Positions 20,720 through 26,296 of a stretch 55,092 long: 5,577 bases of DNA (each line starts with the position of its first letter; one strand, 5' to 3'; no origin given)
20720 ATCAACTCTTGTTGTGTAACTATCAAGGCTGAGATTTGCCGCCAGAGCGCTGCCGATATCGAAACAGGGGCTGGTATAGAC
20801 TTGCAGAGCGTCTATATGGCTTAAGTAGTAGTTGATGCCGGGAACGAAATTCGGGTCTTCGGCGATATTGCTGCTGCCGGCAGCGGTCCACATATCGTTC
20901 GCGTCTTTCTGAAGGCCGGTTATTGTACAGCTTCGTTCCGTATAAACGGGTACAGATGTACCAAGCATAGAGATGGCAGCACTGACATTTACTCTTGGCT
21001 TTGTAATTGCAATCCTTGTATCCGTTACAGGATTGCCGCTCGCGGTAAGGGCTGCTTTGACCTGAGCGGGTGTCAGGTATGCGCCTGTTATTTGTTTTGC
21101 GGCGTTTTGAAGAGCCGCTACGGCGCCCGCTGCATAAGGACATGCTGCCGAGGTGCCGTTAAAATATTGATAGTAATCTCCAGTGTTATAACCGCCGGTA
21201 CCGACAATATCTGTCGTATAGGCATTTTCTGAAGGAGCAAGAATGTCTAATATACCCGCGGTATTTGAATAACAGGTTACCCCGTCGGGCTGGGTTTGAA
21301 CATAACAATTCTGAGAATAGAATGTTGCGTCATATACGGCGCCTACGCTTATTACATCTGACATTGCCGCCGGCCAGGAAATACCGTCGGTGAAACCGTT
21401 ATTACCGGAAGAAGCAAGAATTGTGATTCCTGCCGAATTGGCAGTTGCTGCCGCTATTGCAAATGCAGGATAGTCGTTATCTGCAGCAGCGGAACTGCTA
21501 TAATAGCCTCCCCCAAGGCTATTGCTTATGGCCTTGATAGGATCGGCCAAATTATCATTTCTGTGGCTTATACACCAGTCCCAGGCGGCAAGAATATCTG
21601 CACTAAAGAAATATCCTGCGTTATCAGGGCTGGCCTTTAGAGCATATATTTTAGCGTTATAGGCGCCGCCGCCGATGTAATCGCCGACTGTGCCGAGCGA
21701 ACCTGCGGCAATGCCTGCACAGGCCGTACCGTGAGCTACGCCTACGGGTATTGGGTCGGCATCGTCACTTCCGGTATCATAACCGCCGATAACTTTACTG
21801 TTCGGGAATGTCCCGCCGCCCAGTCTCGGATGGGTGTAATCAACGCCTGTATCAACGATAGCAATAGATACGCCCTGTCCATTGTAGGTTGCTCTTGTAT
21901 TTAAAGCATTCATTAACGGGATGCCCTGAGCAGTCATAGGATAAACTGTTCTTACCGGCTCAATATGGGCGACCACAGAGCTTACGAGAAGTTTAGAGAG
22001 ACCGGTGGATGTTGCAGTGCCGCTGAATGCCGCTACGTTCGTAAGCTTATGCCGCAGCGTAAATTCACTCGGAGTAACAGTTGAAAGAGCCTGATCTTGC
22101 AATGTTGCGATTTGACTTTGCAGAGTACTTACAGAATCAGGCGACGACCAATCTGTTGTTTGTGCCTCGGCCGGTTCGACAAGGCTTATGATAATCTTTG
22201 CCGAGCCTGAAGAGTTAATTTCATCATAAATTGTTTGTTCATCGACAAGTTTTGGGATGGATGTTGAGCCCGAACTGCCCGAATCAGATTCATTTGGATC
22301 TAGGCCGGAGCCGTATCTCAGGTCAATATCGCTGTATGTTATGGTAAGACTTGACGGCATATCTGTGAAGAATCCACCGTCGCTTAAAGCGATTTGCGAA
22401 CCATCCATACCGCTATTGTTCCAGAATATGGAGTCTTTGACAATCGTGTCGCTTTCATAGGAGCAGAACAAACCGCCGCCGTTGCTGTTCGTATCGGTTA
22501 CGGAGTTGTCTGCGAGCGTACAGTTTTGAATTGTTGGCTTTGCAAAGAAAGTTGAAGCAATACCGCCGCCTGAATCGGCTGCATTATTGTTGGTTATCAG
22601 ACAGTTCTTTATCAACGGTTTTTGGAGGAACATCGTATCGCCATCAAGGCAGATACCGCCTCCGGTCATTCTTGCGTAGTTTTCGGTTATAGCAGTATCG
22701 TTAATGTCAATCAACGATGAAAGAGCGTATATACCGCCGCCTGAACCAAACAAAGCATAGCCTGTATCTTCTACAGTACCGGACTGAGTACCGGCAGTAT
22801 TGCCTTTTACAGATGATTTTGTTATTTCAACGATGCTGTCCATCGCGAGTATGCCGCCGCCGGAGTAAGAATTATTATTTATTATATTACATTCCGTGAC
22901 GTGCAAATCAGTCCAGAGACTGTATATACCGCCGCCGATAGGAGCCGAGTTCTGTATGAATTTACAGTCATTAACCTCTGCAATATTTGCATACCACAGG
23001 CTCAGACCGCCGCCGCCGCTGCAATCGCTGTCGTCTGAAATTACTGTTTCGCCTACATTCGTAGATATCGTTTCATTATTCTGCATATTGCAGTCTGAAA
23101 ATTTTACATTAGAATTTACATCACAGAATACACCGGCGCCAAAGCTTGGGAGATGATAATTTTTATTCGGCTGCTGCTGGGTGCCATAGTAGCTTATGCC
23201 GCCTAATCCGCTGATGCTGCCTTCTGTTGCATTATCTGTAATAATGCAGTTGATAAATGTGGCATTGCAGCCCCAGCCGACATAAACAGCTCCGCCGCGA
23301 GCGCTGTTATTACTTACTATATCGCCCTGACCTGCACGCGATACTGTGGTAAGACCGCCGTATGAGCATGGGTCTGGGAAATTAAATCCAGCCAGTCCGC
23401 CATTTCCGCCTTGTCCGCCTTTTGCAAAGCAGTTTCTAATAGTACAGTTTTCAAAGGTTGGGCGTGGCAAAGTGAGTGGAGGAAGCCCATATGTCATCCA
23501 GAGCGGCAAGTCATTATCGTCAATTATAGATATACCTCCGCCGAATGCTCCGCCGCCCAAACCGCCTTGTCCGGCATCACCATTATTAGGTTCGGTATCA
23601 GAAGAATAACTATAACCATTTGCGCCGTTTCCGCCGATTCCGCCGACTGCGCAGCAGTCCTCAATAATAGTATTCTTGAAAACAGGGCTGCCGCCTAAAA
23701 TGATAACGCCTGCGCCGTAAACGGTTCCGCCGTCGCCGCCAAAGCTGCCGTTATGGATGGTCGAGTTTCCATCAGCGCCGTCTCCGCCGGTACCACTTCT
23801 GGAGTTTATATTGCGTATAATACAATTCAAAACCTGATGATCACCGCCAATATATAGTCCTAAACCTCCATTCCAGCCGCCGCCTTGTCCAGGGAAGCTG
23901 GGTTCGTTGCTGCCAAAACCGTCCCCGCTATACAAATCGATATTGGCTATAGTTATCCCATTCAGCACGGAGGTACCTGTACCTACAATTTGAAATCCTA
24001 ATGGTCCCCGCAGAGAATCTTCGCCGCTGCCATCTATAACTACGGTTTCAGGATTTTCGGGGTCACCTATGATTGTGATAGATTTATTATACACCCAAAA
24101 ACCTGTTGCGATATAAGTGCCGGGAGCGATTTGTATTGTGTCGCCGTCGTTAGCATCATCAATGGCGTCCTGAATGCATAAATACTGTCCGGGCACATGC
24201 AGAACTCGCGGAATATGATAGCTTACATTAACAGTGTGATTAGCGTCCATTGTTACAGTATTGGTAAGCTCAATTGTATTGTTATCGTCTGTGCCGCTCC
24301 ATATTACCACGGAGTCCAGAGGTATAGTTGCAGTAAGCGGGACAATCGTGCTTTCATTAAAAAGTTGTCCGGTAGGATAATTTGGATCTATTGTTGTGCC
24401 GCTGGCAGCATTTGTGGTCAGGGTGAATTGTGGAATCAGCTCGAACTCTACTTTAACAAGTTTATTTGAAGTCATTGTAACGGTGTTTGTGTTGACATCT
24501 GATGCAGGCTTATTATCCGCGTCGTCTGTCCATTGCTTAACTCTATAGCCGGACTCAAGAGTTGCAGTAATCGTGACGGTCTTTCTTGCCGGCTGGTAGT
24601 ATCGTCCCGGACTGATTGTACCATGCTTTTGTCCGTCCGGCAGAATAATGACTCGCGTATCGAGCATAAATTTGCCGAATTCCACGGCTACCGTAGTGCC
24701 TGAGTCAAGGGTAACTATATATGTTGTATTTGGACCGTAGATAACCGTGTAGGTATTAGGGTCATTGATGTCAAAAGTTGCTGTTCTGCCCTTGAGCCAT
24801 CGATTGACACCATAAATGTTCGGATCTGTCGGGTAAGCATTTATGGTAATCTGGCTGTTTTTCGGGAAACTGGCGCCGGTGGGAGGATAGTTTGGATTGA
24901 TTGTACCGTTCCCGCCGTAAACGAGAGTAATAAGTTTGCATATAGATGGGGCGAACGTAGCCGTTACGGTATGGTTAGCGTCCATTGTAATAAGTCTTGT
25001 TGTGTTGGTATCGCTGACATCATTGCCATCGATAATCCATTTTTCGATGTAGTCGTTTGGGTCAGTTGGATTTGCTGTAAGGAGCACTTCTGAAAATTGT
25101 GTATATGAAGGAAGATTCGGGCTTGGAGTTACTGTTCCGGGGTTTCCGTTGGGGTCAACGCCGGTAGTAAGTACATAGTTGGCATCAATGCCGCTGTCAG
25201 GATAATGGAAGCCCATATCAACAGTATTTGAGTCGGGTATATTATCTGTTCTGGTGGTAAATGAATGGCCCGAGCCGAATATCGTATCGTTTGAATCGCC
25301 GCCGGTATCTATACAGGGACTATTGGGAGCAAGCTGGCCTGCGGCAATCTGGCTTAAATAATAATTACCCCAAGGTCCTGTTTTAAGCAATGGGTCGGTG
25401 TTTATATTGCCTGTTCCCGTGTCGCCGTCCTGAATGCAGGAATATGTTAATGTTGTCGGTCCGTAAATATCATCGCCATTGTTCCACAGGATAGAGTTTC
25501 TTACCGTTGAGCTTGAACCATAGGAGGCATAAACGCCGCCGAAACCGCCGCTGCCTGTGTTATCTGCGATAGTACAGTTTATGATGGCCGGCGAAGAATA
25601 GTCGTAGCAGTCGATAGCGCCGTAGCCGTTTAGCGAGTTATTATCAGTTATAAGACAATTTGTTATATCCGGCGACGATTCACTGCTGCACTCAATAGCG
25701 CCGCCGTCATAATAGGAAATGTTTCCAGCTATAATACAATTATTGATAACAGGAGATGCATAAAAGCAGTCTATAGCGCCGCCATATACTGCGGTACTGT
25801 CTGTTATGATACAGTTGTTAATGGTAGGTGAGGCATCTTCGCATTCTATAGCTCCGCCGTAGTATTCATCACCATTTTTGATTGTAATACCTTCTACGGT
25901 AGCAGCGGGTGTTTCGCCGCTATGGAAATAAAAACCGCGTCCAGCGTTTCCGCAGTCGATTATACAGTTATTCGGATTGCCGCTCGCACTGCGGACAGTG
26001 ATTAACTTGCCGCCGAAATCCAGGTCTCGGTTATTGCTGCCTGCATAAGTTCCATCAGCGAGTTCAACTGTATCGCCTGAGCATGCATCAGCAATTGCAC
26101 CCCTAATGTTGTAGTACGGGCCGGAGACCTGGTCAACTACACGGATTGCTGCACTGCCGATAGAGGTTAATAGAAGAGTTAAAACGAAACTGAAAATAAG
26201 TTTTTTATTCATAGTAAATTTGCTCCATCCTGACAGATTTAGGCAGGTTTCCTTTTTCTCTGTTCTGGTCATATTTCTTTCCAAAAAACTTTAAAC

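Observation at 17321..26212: Giant secreted beta-helix protein with a subtilase cassette nested inside the cap of its second beta-helix module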

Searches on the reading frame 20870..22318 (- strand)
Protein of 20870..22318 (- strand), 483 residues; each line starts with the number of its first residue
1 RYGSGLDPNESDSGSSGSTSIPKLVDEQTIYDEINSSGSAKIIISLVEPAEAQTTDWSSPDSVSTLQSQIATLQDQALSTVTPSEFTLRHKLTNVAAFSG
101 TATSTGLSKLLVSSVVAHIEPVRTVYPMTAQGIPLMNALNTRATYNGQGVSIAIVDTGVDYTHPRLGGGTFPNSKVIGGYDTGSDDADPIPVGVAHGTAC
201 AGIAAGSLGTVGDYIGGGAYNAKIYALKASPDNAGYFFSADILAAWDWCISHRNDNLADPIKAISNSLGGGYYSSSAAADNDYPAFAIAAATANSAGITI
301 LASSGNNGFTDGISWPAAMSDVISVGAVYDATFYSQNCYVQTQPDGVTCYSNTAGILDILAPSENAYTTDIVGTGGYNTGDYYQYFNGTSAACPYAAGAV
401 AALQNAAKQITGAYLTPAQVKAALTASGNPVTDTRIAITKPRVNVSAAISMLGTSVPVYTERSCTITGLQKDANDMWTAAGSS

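Call 8: search_protein_families(library=pfam, proteins=[window:20870-22318:-], max_evalue=10)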
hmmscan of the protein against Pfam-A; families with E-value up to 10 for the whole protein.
window:20870-22318:- (483 aa): 1 family
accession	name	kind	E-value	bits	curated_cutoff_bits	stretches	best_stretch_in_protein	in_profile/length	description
PF00082.27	Peptidase_S8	-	3.2e-36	125.6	21.8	1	147-427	1-272/288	Subtilase family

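Call 9: search_solved_structures(query=window:20870-22318:-, max_evalue=0.001, show_alignments=2)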
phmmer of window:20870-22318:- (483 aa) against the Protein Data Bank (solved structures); distinct sequences matched with E-value up to 0.001: 23.
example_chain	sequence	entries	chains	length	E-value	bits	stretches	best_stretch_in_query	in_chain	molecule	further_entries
3afg_A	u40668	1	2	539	2.5e-14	56.4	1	142-436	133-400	Subtilisin-like serine protease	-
9ues_B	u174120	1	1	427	3e-14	56.1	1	143-436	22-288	Subtilisin-like serine protease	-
1dbi_A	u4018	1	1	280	5.5e-14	55.3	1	144-407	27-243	AK.1 SERINE PROTEASE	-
6f9m_A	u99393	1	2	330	6.9e-14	54.9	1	118-427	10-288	Serine protease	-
7y6m_C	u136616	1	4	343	1.1e-12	51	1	143-435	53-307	Intracellular serine protease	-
7xr8_A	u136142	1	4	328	2.2e-12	50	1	143-424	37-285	Major intracellular serine protease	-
9rk9_B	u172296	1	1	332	2.2e-10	43.4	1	149-424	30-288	Subtilisin-like serine protease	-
3hjr_A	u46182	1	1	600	6.8e-09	38.5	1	144-234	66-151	Extracellular serine protease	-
3wqb_A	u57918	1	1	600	2.4e-08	36.6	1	144-234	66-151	Extracellular serine protease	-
2x8j_A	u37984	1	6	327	2.6e-08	36.5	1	132-434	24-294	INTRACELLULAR SUBTILISIN PROTEASE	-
2wv7_A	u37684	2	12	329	3.3e-08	36.2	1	132-434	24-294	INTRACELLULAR SUBTILISIN PROTEASE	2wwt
2xrm_A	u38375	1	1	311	4.8e-08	35.7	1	141-434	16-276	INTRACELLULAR SUBTILISIN PROTEASE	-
1lw6_E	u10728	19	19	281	5.1e-08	35.6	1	140-407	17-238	SUBTILISIN BPN' | Subtilisin BPN' precursor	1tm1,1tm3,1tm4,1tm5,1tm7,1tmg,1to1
1r6v_A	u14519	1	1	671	2e-07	33.6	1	146-404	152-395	subtilisin-like serine protease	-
8ehe_A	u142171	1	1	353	3.9e-07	32.7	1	192-420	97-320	Mirolase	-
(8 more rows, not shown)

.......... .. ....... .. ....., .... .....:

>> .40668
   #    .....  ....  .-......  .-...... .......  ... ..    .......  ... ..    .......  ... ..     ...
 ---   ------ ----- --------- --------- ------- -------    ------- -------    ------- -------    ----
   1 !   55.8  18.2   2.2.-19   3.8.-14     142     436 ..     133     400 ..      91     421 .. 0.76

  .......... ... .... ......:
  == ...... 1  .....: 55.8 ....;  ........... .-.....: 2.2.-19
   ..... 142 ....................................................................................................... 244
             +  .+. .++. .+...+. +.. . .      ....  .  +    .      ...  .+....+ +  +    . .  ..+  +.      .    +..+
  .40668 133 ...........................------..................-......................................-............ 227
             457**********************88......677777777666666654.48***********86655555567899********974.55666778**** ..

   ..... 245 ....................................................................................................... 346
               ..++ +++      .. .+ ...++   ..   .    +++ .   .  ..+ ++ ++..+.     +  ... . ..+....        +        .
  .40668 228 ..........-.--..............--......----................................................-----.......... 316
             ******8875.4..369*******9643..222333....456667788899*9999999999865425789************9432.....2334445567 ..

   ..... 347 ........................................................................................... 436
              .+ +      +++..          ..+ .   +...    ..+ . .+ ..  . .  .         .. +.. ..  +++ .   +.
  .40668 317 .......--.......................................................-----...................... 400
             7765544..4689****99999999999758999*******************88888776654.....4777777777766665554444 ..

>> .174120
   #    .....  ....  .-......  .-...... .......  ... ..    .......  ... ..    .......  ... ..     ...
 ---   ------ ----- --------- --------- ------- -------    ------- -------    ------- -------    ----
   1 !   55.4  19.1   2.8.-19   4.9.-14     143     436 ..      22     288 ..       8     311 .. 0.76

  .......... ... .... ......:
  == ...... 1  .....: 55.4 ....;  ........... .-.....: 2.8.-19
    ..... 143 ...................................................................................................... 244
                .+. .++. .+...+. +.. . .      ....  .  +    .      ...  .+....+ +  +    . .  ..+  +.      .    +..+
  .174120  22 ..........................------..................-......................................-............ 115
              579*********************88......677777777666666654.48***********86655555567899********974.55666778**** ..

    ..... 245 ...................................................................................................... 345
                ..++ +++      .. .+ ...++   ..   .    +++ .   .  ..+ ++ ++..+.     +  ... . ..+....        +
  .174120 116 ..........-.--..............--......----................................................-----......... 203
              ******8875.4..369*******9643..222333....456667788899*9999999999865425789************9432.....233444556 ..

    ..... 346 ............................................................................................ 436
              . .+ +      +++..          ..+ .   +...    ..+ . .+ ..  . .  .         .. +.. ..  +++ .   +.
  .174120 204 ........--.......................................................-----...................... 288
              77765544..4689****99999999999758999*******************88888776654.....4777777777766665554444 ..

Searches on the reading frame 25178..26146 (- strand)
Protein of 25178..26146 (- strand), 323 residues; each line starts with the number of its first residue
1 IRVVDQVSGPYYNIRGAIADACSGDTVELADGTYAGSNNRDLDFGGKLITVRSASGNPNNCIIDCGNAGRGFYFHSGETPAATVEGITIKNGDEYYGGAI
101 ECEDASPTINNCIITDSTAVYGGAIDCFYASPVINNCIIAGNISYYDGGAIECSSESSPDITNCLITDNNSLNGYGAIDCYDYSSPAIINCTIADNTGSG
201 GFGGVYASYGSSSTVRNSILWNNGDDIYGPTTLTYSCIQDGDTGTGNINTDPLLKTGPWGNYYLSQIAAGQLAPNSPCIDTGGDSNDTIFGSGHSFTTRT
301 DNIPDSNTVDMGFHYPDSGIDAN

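Call 8: search_protein_families(library=pfam, proteins=[window:25199-26146:-], max_evalue=10)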
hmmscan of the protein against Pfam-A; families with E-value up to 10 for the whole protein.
window:25199-26146:- (316 aa): 4 families
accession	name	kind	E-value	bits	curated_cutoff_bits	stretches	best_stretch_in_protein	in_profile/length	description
PF13229.12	Beta_helix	-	1.6e-10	41.3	25.9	2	151-225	26-92/158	Right handed beta helix region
PF07602.17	DUF1565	-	8e-07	29.1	20.3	1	81-171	106-200/257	Protein of unknown function (DUF1565)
PF05048.19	NosD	-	0.01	15.7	23.6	1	85-231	52-180/212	Periplasmic copper-binding protein (NosD)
PF16318.11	DUF4957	-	0.52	10.6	30.8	1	160-222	78-141/142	Domain of unknown function (DUF4957)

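Call 27: search_protein_families(library=ncbifam, proteins=[window:25178-26146:-], max_evalue=10)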
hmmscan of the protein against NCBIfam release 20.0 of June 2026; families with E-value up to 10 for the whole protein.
window:25178-26146:- (323 aa): 2 families
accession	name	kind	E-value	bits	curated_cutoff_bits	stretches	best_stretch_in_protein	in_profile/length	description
TIGR04247.1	NosD_copper_fam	subfamily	0.11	11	300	1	15-140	2-117/377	nitrous oxide reductase family maturation protein NosD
TIGR03804.1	para_beta_helix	repeat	4.4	7.1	19.45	1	190-224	9-43/44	parallel beta-helix repeat protein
